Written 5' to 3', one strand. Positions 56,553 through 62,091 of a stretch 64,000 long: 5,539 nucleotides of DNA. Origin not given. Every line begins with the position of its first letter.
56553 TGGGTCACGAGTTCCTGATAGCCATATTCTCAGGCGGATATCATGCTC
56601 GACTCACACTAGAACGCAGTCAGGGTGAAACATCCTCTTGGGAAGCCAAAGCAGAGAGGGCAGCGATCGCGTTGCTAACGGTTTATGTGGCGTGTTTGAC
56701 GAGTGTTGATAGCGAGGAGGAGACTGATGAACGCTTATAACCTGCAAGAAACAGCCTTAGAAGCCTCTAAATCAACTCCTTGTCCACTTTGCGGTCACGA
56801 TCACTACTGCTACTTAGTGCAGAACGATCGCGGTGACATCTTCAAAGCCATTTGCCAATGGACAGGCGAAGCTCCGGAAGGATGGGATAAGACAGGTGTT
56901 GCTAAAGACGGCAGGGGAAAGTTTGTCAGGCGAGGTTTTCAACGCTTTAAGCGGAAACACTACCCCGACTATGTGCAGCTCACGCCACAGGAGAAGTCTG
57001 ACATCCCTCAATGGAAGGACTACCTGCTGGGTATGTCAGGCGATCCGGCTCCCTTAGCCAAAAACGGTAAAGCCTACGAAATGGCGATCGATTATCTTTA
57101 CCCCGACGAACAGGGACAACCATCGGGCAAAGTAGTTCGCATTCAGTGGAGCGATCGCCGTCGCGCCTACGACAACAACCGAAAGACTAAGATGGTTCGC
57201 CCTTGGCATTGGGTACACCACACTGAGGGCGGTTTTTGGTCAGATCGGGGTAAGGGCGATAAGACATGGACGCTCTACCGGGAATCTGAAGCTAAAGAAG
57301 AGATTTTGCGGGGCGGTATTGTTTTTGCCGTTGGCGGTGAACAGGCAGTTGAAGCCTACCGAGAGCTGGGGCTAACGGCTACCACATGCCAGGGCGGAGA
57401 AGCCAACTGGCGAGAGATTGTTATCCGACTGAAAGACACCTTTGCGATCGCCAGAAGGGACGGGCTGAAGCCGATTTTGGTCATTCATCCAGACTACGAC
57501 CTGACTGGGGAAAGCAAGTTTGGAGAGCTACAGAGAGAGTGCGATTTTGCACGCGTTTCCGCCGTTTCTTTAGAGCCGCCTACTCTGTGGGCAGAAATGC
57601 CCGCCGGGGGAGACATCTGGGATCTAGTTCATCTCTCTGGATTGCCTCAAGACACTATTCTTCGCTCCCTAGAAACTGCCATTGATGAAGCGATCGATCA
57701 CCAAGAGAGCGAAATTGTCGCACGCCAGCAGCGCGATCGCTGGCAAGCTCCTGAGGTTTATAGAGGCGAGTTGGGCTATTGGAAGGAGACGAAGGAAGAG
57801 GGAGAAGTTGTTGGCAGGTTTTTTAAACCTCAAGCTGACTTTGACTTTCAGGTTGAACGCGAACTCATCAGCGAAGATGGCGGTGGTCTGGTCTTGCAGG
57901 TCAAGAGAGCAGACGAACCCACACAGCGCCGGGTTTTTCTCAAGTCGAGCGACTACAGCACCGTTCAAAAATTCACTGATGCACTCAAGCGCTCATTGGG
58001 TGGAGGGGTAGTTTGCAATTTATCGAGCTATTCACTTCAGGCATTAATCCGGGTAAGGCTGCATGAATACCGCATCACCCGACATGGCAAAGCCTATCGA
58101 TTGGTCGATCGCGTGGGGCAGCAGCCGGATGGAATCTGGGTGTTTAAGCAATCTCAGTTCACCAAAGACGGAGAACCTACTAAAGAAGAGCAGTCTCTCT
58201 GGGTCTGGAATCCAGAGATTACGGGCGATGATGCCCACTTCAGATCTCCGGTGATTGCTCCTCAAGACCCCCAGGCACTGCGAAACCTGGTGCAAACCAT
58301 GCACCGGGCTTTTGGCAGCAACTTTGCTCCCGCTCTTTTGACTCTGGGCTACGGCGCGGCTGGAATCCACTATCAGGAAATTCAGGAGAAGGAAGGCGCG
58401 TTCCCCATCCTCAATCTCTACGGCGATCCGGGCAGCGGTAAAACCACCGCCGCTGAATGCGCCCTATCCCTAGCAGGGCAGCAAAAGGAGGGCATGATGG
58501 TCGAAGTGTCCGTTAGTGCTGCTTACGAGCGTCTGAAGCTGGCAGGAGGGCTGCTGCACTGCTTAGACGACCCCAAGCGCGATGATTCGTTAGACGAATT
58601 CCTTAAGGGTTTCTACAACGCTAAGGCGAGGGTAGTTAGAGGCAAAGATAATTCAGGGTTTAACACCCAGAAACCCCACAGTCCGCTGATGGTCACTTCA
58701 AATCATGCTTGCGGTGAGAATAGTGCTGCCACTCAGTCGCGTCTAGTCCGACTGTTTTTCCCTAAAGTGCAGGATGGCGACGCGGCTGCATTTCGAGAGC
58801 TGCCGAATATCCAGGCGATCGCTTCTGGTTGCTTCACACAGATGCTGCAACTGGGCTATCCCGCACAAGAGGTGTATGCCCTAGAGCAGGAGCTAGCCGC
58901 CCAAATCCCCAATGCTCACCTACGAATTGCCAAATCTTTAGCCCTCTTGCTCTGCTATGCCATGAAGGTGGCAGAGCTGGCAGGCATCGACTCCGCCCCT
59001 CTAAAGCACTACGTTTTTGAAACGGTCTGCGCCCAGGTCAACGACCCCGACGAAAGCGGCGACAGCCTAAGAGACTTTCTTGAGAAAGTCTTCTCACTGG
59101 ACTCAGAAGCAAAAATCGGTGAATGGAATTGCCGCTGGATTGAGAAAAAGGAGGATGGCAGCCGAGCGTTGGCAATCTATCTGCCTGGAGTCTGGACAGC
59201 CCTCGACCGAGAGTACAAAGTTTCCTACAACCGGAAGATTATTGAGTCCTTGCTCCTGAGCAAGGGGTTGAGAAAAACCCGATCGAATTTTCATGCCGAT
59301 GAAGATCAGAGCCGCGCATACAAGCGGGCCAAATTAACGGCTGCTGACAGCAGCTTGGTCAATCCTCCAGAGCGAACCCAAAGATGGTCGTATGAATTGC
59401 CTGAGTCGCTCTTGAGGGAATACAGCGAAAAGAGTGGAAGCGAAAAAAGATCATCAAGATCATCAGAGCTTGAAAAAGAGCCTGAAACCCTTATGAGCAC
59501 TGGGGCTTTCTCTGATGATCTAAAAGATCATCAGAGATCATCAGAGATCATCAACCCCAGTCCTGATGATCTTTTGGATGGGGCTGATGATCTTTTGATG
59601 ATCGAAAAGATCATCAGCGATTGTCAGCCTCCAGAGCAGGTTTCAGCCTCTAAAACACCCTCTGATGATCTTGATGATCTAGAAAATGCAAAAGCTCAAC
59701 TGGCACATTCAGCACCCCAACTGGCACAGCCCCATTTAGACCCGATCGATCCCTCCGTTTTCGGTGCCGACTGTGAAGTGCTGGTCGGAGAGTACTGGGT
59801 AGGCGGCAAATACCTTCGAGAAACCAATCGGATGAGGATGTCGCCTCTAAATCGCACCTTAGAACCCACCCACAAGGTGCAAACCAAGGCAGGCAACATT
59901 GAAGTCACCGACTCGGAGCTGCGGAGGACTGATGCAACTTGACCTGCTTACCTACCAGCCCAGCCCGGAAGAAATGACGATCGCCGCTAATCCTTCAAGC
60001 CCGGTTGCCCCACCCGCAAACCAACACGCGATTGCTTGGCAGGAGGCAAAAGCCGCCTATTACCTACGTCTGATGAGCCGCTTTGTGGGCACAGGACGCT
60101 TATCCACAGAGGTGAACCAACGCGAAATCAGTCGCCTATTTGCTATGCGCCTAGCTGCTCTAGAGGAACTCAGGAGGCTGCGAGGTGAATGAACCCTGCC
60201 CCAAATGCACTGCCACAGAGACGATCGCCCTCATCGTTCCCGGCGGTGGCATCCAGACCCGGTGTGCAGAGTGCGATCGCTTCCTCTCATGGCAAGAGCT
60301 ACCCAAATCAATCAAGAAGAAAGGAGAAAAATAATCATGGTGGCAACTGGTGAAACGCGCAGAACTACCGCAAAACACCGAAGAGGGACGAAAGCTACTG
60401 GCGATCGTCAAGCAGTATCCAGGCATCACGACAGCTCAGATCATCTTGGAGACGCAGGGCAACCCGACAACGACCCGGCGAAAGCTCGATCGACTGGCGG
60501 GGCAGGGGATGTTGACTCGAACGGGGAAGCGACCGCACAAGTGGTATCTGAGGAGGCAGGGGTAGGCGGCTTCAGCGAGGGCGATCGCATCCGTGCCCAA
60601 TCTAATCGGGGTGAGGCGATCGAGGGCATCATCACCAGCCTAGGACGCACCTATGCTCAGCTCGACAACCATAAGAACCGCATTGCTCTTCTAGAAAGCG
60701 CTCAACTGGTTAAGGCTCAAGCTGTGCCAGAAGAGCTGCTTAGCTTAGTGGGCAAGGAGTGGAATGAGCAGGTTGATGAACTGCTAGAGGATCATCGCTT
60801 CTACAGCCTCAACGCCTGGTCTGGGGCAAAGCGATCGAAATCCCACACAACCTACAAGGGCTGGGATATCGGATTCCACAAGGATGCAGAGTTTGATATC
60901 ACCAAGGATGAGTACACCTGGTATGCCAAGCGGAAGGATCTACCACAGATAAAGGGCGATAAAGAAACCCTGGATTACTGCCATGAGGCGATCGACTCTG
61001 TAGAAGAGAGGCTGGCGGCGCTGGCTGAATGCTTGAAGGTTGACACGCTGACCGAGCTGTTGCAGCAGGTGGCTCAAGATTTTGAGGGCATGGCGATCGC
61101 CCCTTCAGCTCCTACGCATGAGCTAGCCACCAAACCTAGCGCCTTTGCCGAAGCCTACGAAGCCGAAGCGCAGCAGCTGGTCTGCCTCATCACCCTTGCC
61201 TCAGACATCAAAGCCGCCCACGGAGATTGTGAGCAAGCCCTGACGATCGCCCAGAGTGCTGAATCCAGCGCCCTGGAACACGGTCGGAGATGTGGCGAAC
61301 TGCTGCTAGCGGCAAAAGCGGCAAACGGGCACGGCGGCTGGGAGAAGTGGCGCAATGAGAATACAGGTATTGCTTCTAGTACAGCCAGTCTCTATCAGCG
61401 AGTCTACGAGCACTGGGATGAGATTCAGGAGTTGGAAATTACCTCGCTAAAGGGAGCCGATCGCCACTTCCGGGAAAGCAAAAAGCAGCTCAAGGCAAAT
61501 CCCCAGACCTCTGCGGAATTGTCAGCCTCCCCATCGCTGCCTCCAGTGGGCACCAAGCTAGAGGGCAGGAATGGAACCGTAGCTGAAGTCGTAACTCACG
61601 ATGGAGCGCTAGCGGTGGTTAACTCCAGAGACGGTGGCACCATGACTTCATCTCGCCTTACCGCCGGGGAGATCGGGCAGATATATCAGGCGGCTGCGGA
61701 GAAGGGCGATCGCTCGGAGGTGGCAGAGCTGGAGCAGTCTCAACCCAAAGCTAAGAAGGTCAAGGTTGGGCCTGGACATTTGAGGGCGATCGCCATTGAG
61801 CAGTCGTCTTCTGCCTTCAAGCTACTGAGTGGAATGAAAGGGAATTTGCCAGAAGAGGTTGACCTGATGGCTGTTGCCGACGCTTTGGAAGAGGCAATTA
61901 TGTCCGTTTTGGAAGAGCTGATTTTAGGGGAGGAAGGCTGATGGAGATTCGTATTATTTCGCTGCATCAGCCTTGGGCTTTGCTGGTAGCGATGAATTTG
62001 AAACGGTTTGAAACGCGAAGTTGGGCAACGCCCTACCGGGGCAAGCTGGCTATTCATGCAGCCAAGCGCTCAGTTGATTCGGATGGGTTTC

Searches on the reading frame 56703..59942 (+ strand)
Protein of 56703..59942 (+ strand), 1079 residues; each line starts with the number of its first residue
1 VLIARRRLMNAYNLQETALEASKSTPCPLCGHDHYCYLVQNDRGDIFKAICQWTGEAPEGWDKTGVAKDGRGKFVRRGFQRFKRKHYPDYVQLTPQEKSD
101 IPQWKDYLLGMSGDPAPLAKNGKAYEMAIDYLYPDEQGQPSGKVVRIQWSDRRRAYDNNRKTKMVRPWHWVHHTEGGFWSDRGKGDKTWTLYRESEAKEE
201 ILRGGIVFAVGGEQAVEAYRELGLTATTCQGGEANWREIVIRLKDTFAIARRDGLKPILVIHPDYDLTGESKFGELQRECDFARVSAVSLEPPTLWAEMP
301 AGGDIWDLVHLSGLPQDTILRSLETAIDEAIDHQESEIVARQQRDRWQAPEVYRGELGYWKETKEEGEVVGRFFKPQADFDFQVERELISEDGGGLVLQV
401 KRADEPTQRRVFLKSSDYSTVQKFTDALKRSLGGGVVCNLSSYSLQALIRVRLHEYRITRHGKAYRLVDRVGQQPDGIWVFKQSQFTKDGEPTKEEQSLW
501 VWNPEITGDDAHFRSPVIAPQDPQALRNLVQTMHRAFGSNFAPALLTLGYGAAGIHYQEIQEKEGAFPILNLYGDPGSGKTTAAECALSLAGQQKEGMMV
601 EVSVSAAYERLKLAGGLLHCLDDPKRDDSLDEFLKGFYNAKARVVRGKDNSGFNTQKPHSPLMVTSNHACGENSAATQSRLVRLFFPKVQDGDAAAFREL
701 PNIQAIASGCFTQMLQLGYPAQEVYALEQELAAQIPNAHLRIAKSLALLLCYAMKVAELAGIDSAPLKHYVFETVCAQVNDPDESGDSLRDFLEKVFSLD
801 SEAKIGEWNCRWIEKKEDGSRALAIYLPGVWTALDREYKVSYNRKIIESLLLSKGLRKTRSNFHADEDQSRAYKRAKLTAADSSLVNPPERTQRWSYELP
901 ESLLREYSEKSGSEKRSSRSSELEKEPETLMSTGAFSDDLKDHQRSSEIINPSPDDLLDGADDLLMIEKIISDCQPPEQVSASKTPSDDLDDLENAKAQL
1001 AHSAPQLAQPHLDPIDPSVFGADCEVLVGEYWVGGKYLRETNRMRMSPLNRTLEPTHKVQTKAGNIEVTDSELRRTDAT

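Call 10: search_protein_families(library=pfam, proteins=[window:56703-59942:+], max_evalue=0.01)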
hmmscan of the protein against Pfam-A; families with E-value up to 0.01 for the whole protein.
window:56703-59942:+ (1079 aa): 2 families
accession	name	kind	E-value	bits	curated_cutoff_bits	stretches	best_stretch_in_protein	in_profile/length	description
PF13191.12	AAA_16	-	0.002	19.1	32.6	0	564-599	21-54/167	AAA ATPase domain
PF13401.12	AAA_22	-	0.0093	16.7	27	0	570-635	8-73/130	AAA domain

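Call 14: search_protein_families(library=ncbifam, proteins=[window:56703-59942:+], max_evalue=0.05)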
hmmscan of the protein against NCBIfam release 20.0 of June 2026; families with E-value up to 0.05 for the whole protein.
window:56703-59942:+ (1079 aa): 0 families

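Call 35: search_protein_families(library=phrogs, proteins=[window:56703-59942:+], max_evalue=0.001)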
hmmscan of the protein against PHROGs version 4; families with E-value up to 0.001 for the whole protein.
window:56703-59942:+ (1079 aa): 1 family
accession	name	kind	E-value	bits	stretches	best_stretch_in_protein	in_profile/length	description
phrog_1139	-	DNA, RNA and nucleotide metabolism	1e-08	34.7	1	552-690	529-677/895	DNA primase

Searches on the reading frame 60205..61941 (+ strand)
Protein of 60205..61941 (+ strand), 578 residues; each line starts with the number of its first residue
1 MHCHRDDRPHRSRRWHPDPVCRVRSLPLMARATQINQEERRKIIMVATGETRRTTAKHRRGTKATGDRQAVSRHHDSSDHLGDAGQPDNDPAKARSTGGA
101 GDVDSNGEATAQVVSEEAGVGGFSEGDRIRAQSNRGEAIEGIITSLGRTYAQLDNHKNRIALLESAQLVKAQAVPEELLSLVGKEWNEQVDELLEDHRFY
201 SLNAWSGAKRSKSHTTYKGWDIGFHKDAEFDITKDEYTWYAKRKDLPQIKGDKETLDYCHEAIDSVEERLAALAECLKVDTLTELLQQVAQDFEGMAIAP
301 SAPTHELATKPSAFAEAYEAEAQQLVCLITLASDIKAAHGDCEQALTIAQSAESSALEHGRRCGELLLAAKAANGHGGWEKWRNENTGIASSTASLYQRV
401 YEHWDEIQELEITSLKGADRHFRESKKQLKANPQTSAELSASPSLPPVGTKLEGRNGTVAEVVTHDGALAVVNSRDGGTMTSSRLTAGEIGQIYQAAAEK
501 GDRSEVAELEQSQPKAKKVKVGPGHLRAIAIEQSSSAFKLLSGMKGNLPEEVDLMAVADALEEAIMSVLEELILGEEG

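Call 10: search_protein_families(library=pfam, proteins=[window:60205-61941:+], max_evalue=0.01)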
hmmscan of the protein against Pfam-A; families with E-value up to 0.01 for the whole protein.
window:60205-61941:+ (578 aa): 1 family
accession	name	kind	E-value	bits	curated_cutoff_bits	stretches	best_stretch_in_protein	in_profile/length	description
PF11300.13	DUF3102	-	0.0012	19.5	24.4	1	348-411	13-76/129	Protein of unknown function (DUF3102)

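Call 14: search_protein_families(library=ncbifam, proteins=[window:60205-61941:+], max_evalue=0.05)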
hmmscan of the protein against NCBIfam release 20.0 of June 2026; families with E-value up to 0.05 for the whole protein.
window:60205-61941:+ (578 aa): 0 families

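Call 35: search_protein_families(library=phrogs, proteins=[window:60205-61941:+], max_evalue=0.001)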
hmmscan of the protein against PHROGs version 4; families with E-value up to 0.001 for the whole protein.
window:60205-61941:+ (578 aa): 1 family
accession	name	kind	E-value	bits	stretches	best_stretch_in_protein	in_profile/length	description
phrog_15609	-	unknown function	8.5e-07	29.6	1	342-443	13-90/316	-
